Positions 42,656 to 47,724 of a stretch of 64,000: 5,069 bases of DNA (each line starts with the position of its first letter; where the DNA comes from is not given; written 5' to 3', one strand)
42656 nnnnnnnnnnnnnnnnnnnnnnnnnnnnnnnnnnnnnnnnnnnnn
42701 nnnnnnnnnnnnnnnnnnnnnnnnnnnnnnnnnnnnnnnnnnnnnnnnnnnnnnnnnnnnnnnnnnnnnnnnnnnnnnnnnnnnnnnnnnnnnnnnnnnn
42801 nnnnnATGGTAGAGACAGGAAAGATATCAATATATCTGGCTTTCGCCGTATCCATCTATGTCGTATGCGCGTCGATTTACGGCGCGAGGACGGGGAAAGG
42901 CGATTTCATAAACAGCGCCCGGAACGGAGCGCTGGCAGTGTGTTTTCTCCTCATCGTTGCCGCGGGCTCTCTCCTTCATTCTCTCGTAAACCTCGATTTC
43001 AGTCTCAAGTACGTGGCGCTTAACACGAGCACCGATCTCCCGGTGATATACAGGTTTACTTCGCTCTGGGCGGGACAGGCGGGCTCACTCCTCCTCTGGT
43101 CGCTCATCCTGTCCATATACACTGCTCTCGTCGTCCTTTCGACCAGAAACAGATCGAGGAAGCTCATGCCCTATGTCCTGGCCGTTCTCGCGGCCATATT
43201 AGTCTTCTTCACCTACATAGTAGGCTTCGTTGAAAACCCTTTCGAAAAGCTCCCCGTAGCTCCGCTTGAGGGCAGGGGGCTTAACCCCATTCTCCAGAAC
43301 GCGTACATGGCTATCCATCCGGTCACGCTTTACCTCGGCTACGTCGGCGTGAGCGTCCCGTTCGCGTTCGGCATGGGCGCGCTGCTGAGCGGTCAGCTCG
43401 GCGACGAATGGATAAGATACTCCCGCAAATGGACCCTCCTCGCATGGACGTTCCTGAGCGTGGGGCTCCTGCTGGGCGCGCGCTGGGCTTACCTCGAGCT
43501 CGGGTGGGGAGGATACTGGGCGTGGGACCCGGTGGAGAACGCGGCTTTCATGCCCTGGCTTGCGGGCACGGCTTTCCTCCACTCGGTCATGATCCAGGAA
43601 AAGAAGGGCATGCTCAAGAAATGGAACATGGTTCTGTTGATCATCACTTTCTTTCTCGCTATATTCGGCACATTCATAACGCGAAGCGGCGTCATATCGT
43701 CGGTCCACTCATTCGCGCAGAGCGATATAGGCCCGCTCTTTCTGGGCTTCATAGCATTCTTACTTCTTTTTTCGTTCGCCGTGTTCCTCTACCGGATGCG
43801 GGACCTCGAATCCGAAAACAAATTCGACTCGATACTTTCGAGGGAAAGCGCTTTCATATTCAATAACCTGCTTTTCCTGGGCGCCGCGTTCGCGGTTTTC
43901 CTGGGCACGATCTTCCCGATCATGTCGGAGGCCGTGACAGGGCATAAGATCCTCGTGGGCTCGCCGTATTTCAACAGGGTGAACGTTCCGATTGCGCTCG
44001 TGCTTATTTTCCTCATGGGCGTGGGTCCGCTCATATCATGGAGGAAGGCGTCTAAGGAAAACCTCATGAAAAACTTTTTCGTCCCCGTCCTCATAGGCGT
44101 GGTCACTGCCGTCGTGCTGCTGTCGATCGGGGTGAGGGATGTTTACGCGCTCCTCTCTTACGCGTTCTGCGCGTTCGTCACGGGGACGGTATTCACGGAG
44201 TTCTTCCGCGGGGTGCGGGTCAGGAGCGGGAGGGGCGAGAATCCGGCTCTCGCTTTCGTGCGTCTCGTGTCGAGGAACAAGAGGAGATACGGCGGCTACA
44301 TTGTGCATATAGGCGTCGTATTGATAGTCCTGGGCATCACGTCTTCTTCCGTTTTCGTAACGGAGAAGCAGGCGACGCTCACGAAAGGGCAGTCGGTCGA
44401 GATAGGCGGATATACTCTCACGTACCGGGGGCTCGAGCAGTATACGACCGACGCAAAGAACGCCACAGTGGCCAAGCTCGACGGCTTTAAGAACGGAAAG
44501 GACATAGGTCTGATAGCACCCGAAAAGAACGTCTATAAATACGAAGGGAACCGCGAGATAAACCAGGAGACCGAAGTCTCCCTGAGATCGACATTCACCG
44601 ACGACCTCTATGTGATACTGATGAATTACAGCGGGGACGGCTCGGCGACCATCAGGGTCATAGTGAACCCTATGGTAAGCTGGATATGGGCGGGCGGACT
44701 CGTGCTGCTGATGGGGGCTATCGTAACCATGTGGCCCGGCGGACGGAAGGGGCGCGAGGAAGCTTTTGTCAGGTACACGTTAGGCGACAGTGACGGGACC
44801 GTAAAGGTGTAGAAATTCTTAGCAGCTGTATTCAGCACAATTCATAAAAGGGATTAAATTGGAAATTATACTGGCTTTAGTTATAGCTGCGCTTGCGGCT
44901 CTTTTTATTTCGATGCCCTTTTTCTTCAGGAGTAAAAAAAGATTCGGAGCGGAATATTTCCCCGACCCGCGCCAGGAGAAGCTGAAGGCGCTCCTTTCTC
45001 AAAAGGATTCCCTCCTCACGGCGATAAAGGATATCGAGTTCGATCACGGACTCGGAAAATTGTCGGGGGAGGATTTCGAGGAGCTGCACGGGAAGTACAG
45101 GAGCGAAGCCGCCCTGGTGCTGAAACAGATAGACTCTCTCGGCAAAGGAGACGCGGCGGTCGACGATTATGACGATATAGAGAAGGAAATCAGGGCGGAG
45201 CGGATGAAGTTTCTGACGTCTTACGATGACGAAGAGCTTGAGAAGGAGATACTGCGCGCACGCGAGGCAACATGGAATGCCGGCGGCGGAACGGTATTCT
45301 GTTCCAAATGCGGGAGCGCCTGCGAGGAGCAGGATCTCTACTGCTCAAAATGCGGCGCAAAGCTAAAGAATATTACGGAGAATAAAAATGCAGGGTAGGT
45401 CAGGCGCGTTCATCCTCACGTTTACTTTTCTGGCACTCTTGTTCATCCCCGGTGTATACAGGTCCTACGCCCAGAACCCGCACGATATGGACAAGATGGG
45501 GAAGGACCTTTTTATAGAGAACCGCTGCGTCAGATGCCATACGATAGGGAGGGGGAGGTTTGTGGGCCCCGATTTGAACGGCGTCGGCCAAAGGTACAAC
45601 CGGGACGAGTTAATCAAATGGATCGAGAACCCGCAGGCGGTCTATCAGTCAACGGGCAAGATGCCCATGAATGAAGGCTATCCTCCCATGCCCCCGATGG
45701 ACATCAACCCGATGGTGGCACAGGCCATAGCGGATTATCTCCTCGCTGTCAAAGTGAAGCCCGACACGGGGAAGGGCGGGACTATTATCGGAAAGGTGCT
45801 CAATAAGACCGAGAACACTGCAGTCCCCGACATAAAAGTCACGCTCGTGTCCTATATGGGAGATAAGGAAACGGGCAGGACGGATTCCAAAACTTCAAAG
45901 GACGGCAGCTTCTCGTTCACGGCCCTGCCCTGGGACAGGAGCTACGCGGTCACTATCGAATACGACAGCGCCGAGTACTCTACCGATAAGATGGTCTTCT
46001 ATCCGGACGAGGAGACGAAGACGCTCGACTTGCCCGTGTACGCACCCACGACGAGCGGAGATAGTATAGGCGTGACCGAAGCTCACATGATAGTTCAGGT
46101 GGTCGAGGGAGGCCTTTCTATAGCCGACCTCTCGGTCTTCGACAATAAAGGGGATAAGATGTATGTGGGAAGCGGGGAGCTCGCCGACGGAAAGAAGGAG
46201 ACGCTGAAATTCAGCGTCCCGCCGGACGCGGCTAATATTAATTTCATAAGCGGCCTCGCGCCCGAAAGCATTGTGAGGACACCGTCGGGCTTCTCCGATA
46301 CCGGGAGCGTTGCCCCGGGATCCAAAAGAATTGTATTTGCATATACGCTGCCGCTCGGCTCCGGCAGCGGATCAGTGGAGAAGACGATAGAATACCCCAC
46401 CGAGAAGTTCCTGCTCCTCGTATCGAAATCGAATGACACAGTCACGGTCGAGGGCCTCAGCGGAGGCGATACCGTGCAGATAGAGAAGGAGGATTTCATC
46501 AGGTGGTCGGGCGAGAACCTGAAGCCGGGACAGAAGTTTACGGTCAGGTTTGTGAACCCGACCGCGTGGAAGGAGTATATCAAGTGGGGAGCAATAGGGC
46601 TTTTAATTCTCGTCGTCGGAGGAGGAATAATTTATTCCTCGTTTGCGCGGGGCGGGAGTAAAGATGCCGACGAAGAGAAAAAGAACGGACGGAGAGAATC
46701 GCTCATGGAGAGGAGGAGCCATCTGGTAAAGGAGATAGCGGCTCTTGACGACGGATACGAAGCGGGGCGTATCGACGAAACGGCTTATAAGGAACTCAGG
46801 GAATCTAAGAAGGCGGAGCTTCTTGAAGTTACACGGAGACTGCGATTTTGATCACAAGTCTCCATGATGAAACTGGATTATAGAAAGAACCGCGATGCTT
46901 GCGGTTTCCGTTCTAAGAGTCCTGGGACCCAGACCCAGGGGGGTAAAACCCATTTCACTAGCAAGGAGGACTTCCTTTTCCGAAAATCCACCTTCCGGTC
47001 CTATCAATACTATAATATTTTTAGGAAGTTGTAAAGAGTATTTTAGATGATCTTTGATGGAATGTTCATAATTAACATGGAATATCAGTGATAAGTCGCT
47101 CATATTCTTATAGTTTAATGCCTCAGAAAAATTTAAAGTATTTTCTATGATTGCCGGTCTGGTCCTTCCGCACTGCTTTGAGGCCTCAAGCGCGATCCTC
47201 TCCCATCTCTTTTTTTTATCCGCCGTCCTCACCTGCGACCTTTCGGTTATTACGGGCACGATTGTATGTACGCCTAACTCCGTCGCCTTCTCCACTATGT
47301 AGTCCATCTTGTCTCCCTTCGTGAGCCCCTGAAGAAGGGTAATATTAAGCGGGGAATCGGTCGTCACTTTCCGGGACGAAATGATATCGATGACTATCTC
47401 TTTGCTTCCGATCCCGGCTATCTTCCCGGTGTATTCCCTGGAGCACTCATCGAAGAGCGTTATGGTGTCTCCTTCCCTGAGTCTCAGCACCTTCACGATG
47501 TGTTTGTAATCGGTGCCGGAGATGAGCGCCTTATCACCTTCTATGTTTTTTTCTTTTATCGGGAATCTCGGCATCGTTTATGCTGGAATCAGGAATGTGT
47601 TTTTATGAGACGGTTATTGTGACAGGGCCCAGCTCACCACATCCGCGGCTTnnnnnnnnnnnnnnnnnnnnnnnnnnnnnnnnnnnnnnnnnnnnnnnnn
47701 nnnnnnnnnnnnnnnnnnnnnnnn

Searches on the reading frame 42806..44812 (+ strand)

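Call 24: search_protein_families(library=pfam, proteins=[window:42806-44812:+], max_evalue=0.00001)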
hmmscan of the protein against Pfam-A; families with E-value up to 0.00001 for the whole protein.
window:42806-44812:+ (668 aa): 2 families
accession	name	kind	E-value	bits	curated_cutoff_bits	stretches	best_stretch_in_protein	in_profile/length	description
PF16327.10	CcmF_C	-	7.8e-67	226.2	28.7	1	313-642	1-320/323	Cytochrome c-type biogenesis protein CcmF C-terminal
PF01578.25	Cytochrom_C_asm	-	1.6e-38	132.9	29.9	1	88-294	1-206/212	Cytochrome C assembly protein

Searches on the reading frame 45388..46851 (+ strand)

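Call 24: search_protein_families(library=pfam, proteins=[window:45388-46851:+], max_evalue=0.00001)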
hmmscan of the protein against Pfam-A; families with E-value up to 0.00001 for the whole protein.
window:45388-46851:+ (487 aa): 2 families
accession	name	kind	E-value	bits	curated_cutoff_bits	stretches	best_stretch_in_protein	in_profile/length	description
PF00034.26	Cytochrom_C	-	1.6e-08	36.2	21.3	1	38-121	4-89/90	Cytochrome c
PF13620.12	CarboxypepD_reg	-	9.3e-06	26.3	32.3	0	132-214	1-78/82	Carboxypeptidase regulatory-like domain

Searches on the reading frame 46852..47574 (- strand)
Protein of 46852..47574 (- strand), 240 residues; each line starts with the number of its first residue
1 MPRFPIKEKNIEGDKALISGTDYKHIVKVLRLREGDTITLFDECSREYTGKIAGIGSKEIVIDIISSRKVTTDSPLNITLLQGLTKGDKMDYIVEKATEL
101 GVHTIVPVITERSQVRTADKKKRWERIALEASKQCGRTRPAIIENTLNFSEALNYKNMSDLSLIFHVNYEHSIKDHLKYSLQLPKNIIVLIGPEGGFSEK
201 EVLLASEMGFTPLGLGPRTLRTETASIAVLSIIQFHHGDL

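Call 56: search_protein_families(library=pfam, proteins=[window:46852-47574:-], max_evalue=0.0001)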
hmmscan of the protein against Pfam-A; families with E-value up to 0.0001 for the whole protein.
window:46852-47574:- (240 aa): 2 families
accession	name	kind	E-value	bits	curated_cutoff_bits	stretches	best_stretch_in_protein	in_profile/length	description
PF04452.19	Methyltrans_RNA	-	1.6e-52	177.8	23.9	1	73-234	2-165/165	RNA methyltransferase domain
PF20260.4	PUA_4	-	1.1e-12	48.3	23.9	1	18-65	1-48/48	RNA methyltransferase PUA domain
